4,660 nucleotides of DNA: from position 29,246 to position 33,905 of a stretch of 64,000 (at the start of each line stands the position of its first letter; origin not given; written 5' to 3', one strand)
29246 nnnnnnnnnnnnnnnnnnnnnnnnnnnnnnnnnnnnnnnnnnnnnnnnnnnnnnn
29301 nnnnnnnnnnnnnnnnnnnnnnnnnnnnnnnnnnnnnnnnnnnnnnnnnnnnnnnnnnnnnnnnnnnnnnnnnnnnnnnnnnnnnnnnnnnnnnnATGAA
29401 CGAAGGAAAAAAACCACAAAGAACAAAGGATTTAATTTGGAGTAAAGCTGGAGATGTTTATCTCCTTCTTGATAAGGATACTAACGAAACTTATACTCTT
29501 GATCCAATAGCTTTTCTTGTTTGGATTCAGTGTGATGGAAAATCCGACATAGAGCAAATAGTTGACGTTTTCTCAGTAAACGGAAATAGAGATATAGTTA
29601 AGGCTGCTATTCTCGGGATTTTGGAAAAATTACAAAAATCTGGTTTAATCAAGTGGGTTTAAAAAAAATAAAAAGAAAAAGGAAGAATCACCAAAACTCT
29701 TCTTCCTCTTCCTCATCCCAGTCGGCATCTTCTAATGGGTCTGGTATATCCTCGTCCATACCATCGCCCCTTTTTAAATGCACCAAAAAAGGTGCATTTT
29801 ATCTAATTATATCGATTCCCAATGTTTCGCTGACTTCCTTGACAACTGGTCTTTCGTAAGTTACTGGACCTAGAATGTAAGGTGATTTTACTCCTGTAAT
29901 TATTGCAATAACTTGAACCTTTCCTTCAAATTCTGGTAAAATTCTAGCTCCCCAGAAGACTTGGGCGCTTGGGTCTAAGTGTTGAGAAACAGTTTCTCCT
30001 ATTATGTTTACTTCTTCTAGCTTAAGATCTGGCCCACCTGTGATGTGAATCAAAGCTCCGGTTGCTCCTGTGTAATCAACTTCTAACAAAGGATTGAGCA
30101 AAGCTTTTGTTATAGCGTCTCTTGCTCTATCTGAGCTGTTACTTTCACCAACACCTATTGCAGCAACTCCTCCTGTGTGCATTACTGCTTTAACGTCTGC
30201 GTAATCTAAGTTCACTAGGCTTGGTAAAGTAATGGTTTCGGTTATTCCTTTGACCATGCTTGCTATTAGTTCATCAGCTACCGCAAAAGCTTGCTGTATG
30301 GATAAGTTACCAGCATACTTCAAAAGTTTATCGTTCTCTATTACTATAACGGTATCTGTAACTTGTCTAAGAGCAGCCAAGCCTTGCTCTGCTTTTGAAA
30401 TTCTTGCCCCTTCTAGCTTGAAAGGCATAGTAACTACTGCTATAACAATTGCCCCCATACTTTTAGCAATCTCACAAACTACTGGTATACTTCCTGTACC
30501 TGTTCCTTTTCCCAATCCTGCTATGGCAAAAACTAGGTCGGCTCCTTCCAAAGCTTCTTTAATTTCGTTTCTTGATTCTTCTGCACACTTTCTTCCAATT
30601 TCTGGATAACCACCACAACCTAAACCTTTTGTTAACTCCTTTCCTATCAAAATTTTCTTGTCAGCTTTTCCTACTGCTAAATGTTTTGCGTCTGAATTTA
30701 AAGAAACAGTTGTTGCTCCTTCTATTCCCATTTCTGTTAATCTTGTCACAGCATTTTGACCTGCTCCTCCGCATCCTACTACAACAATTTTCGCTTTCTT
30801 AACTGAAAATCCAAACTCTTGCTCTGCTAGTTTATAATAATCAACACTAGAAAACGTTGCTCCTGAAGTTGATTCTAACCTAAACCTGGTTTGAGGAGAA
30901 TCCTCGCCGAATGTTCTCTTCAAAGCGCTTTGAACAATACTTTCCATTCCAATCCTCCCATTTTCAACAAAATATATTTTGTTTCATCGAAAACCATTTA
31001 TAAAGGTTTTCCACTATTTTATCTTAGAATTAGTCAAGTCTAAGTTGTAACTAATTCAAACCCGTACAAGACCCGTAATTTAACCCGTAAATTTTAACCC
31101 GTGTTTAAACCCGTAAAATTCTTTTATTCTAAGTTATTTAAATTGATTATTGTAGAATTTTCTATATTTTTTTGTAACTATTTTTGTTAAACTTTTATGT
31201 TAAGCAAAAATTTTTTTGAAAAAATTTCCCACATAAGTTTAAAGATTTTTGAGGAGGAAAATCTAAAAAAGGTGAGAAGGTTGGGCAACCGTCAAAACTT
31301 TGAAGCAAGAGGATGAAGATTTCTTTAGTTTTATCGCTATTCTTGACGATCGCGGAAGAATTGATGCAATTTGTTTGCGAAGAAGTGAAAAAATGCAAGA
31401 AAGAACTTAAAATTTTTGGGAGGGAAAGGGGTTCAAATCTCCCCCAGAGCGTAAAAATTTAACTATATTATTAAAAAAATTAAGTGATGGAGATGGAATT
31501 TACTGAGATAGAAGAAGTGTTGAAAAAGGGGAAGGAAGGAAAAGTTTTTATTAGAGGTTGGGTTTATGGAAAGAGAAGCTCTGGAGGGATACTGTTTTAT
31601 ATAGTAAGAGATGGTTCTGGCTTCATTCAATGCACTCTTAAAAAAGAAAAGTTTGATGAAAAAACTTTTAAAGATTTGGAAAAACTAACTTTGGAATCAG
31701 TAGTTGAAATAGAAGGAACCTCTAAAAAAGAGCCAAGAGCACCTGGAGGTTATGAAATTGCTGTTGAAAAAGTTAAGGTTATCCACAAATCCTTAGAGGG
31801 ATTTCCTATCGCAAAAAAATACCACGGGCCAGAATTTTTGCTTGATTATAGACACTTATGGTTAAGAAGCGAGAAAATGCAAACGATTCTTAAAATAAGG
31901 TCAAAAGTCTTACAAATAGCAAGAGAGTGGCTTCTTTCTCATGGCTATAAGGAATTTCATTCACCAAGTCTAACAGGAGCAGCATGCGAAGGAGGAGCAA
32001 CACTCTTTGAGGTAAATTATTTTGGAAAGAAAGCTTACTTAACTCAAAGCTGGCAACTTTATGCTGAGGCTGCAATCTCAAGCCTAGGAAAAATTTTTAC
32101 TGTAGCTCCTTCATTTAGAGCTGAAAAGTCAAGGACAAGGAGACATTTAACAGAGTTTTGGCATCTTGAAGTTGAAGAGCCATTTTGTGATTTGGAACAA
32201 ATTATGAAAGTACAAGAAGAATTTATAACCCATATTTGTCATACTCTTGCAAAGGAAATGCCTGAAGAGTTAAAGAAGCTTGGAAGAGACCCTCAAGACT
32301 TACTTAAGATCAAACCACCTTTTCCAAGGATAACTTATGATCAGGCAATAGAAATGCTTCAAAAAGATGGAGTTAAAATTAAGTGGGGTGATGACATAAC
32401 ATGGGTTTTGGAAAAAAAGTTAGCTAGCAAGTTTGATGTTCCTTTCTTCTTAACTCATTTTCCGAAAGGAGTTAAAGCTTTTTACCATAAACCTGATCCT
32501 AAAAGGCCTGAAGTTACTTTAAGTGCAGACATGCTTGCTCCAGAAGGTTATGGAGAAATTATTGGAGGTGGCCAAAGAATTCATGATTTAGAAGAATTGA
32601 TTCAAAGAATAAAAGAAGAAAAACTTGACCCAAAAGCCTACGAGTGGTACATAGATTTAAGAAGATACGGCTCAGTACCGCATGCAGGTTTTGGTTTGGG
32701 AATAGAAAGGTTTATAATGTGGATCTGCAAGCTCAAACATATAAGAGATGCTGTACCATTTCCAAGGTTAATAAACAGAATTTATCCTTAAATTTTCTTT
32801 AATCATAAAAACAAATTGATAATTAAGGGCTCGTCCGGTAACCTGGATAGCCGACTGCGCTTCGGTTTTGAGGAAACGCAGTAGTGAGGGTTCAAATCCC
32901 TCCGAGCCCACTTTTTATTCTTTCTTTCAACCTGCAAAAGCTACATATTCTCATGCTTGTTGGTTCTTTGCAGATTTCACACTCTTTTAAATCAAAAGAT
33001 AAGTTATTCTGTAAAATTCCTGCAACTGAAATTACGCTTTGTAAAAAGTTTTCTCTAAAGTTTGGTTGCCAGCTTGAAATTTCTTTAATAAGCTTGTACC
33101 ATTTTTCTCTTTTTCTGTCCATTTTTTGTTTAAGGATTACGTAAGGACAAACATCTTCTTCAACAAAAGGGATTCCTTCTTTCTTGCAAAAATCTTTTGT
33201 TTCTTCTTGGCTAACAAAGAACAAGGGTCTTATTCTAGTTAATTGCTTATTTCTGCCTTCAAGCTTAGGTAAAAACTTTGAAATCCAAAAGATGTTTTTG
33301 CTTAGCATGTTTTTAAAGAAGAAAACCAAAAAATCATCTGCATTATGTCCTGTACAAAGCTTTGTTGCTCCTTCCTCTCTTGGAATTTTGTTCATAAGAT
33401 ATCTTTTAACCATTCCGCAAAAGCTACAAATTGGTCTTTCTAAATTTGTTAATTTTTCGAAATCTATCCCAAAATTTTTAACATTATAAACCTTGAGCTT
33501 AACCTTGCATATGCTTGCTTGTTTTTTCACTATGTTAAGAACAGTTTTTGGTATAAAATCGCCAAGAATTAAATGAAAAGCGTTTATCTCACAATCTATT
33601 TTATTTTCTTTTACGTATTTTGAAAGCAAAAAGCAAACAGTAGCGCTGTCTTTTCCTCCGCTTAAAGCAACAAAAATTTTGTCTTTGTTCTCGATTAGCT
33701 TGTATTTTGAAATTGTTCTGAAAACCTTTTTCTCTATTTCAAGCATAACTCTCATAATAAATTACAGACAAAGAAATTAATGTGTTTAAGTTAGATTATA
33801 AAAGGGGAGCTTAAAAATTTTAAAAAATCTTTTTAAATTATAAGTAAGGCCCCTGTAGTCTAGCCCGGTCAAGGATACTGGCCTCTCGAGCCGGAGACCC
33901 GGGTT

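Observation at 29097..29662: Overlapping PRC-barrel and PqqD-like (RRE) genes convergent with ftsZ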

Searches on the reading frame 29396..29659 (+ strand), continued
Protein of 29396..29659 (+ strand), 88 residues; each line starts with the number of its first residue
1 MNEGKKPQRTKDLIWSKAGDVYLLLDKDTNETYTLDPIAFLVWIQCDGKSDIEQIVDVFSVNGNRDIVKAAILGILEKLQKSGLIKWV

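Call 29: fold_search(model_id=the predicted structure, library=pdb)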
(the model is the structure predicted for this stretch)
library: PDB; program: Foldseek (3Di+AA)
matches with E <= 10: 798; with E <= 0.001: 3
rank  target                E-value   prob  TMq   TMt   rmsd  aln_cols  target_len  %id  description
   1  5v1u_B                1.4e-04  1.00  0.67  0.68   3.1        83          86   22  TbiB1 in Complex with the TbiA(beta) Leader Peptide (released 2018-09-05)
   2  5v1v_A                1.8e-04  1.00  0.69  0.69   3.0        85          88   21  TbiB1 in Complex with the TbiA(alpha) Leader Peptide (released 2018-09-05)
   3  5v1u_A                2.5e-04  1.00  0.68  0.71   3.1        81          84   20  TbiB1 in Complex with the TbiA(beta) Leader Peptide (released 2018-09-05)
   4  5v1u_D                1.2e-03  1.00  0.65  0.68   3.4        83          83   22  TbiB1 in Complex with the TbiA(beta) Leader Peptide (released 2018-09-05)
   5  5v1u_C                1.7e-03  1.00  0.64  0.65   3.3        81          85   22  TbiB1 in Complex with the TbiA(beta) Leader Peptide (released 2018-09-05)
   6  6jx3_B                1.8e-03  1.00  0.69  0.71   3.0        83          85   13  Lasso peptide synthetase B1 complexed with the leader peptide (released 2019-06-26)
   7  4bs9                  5.6e-03  1.00  0.69  0.11   2.9        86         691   16  Structure of the heterocyclase TruD (released 2013-11-06)
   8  5sxy_MODEL_1_A        6.3e-03  1.00  0.68  0.65   2.7        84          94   21  The solution NMR structure for the PqqD truncation of Methylobacterium extorquens PqqCD representing a functio (released 2017-05-24)
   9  4v1v_B                1.6e-02  1.00  0.64  0.09   2.8        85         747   18  Heterocyclase in complex with substrate and Cofactor (released 2015-01-14)
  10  4v1v_A                1.9e-02  1.00  0.68  0.10   3.0        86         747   16  Heterocyclase in complex with substrate and Cofactor (released 2015-01-14)
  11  4v1t_B                2.1e-02  1.00  0.69  0.10   2.9        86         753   17  Heterocyclase in complex with substrate and Cofactor (released 2015-01-14)
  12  5why_B                2.1e-02  1.00  0.55  0.15   3.4        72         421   17  Structural Insights into Thioether Bond Formation in the Biosynthesis of Sactipeptides (released 2017-07-26)
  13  5lq4_A                3.4e-02  0.99  0.57  0.15   3.7        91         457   20  The Structure of ThcOx, the First Oxidase Protein from the Cyanobactin Pathways (released 2016-11-09)
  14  8hkr_A                3.6e-02  1.00  0.68  0.18   3.5        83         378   11  Crystal Structure of Histone H3 Lysine 79 (H3K79) Methyltransferase Rv2067c from Mycobacterium tuberculosis (released 2023-10-18)
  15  4v1u_B                3.6e-02  1.00  0.64  0.09   2.8        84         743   18  Heterocyclase in complex with substrate and Cofactor (released 2015-01-14)
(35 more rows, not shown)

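Call 30: find_encoding_contigs(protein=P0244, flank=6000, max_places=2)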
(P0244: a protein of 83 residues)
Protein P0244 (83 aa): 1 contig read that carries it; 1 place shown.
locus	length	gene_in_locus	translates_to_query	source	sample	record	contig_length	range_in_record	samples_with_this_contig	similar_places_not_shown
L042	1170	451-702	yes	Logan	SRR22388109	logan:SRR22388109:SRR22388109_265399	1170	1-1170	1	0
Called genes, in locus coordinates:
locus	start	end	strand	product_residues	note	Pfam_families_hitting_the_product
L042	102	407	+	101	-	PF05239:PRC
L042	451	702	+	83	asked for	PF05402:PqqD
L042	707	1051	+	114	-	-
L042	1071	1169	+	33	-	?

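Call 31: find_encoding_contigs(protein=P0253, flank=6000, max_places=2)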
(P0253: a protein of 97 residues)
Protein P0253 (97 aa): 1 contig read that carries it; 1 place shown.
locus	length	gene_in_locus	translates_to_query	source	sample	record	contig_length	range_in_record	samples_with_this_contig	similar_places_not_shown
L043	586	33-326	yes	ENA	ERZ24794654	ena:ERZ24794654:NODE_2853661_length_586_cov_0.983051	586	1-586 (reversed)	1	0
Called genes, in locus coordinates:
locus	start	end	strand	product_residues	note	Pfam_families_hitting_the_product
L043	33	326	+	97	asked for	PF05402:PqqD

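Call 32: find_encoding_contigs(protein=P0245, flank=5000, max_places=2)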
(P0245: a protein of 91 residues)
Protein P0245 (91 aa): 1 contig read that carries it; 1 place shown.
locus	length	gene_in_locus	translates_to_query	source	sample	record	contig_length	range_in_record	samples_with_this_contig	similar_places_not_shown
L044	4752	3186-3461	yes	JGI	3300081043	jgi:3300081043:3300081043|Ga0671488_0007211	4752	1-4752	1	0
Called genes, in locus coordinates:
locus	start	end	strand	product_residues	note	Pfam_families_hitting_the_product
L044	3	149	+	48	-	?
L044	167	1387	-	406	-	PF05975:EcsB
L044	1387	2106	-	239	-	PF00005:ABC_tran, PF13304:AAA_21 (weak)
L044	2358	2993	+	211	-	-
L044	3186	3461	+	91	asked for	PF05402:PqqD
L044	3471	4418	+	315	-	PF00005:ABC_tran, PF13304:AAA_21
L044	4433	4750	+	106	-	?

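Call 33: find_encoding_contigs(protein=P0254, flank=5000, max_places=2)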
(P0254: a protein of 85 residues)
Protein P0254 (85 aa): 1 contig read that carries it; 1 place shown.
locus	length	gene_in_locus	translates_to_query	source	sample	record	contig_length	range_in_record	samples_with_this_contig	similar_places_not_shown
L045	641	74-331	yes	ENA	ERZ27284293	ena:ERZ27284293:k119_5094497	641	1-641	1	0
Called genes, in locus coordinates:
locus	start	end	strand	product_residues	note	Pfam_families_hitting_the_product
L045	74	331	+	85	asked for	PF21782:WHD_PKMT (weak), PF05402:PqqD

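Call 55: search_protein_families(library=ncbifam, proteins=[window:29396-29659:+], max_evalue=0.01)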
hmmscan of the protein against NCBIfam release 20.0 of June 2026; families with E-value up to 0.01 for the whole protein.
window:29396-29659:+ (88 aa): 2 families
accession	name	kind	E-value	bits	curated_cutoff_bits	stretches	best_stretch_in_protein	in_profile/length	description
TIGR04248.1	SCM_PqqD_rel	equivalog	2.5e-06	27.6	100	1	20-62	14-56/84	SynChlorMet cassette protein ScmD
TIGR03859.1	PQQ_PqqD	equivalog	0.0017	18.2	46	1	13-85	9-80/81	pyrroloquinoline quinone biosynthesis peptide chaperone PqqD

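Call 67: search_protein_families(library=pfam, proteins=[P0260, P0318, P0259, P0270, P0242, P0298, P0287, P0256, P0263, P0264], max_evalue=0.01)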
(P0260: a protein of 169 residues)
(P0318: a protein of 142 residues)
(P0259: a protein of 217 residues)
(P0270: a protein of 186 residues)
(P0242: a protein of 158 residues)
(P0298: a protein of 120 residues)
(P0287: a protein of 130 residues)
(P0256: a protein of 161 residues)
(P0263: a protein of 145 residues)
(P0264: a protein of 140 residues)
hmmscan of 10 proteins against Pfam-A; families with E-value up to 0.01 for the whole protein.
P0260 (169 aa): 1 family
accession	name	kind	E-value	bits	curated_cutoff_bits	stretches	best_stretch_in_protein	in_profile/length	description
PF12717.13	Cnd1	-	2e-06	28.4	26.4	1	15-124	48-159/162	non-SMC mitotic condensation complex subunit 1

P0318 (142 aa): 1 family
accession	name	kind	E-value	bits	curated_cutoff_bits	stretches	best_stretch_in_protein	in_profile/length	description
PF05402.18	PqqD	-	1.2e-12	48.4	23.4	1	68-131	4-67/67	Coenzyme PQQ synthesis protein D (PqqD)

P0259 (217 aa): 1 family
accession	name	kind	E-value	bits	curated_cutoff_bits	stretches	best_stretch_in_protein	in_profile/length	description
PF05402.18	PqqD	-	6.2e-10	39.7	23.4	1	40-104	1-67/67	Coenzyme PQQ synthesis protein D (PqqD)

P0270 (186 aa): 1 family
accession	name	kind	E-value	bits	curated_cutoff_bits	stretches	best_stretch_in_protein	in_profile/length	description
PF05402.18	PqqD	-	3.4e-23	82.2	23.4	2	40-103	4-67/67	Coenzyme PQQ synthesis protein D (PqqD)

P0242 (158 aa): 0 families

P0298 (120 aa): 2 families
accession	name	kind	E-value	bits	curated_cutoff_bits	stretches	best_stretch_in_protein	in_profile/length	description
PF05402.18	PqqD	-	1.4e-10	41.7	23.4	1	54-117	3-67/67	Coenzyme PQQ synthesis protein D (PqqD)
PF21782.3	PKMT_2nd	-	0.0085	16.9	27.8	0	60-101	25-66/98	PKMT, C-terminal winged helix domain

P0287 (130 aa): 1 family
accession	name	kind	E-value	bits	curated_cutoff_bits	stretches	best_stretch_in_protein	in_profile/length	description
PF05402.18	PqqD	-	9.1e-08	32.8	23.4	1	43-107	4-67/67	Coenzyme PQQ synthesis protein D (PqqD)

P0256 (161 aa): 1 family
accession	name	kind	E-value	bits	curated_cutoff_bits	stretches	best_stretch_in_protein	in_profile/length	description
PF05402.18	PqqD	-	7.6e-10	39.4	23.4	1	22-83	1-64/67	Coenzyme PQQ synthesis protein D (PqqD)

P0263 (145 aa): 1 family
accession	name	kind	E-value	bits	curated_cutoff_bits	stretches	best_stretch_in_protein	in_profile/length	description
PF05402.18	PqqD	-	1.9e-06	28.5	23.4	1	24-88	1-67/67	Coenzyme PQQ synthesis protein D (PqqD)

P0264 (140 aa): 1 family
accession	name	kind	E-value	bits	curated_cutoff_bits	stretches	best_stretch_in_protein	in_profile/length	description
PF05402.18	PqqD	-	1e-10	42.2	23.4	1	18-82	1-67/67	Coenzyme PQQ synthesis protein D (PqqD)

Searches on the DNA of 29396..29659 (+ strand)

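Call 44: search_rna_families(sources=[L001, L006, L010, L013, L018], threshold=gathering)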
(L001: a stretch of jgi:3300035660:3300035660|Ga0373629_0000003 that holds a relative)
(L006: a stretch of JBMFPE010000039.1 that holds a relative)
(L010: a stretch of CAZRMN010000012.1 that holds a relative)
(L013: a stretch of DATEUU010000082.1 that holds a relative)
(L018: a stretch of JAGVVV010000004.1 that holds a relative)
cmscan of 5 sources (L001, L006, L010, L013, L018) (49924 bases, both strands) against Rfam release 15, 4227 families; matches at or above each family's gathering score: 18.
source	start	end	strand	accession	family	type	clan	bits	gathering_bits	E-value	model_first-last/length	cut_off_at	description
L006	1264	1334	-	RF00005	tRNA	Gene; tRNA;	CL00001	66.6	29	2.1e-12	1-71/71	no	tRNA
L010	5096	5166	-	RF00005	tRNA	Gene; tRNA;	CL00001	66.3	29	2.5e-12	1-71/71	no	tRNA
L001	4943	5013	-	RF00005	tRNA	Gene; tRNA;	CL00001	60.6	29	9.5e-11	1-71/71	no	tRNA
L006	4039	4120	+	RF00005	tRNA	Gene; tRNA;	CL00001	60.3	29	1.1e-10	1-71/71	no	tRNA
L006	1411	1496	-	RF00005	tRNA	Gene; tRNA;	CL00001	58.6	29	3.3e-10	1-71/71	no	tRNA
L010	4995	5089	-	RF00005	tRNA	Gene; tRNA;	CL00001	58.6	29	3.4e-10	1-71/71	no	tRNA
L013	2124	2208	-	RF00005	tRNA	Gene; tRNA;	CL00001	57.6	29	6.4e-10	1-71/71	no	tRNA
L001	5541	5625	-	RF00005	tRNA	Gene; tRNA;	CL00001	56.4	29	1.3e-09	1-71/71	no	tRNA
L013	5899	5981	+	RF00005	tRNA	Gene; tRNA;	CL00001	55.4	29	2.5e-09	1-71/71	no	tRNA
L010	12311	12406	+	RF00005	tRNA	Gene; tRNA;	CL00001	55.3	29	2.7e-09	1-71/71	no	tRNA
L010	6387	6471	-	RF00005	tRNA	Gene; tRNA;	CL00001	54.9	29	3.5e-09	1-71/71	no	tRNA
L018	6520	6593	+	RF00005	tRNA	Gene; tRNA;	CL00001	54.7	29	3.8e-09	1-71/71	no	tRNA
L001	9309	9381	-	RF00005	tRNA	Gene; tRNA;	CL00001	52.6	29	1.5e-08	1-71/71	no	tRNA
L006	6538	6612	+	RF00005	tRNA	Gene; tRNA;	CL00001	52.1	29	2.1e-08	1-71/71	no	tRNA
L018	4337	4410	+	RF00005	tRNA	Gene; tRNA;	CL00001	48.4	29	2.1e-07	1-71/71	no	tRNA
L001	12042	12126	+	RF00005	tRNA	Gene; tRNA;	CL00001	46.9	29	5.5e-07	1-71/71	no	tRNA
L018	1747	1842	-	RF00005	tRNA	Gene; tRNA;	CL00001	43.3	29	5.3e-06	1-71/71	no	tRNA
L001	9165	9263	-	RF00005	tRNA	Gene; tRNA;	CL00001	29.4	29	0.037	1-71/71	no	tRNA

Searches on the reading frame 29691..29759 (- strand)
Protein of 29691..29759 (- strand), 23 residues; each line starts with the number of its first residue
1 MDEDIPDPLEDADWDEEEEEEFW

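Call 73: search_protein_families(library=pfam, proteins=[window:29691-29759:-], max_evalue=10)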
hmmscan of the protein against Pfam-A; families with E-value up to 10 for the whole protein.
seq(23 aa): 0 families

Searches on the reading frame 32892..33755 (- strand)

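Call 3: search_protein_families(library=pfam, proteins=[window:32892-33755:-], max_evalue=1)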
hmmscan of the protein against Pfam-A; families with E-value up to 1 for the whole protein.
window:32892-33755:- (287 aa): 7 families
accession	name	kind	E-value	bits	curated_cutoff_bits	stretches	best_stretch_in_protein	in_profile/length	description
PF01171.26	ATP_bind_3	-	2.3e-12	47.5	27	1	26-200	1-166/182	PP-loop family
PF01507.26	PAPS_reduct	-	0.00019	22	22.5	1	27-198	2-157/175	Phosphoadenosine phosphosulfate reductase domain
PF00733.27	Asn_synthase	-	0.02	15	21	1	29-142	22-131/354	Asparagine synthase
PF03054.22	tRNA_Me_trans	-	0.059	13.5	20.6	1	26-48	2-24/202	tRNA methyl transferase HUP domain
PF02540.23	NAD_synthase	-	0.12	11.9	21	1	21-51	15-46/242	NAD synthase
PF18912.6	DZR_2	-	0.3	11.4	27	0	100-115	29-44/56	Double zinc ribbon domain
PF02008.25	zf-CXXC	-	0.36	11.4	26.5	1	257-279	10-32/48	CXXC zinc finger domain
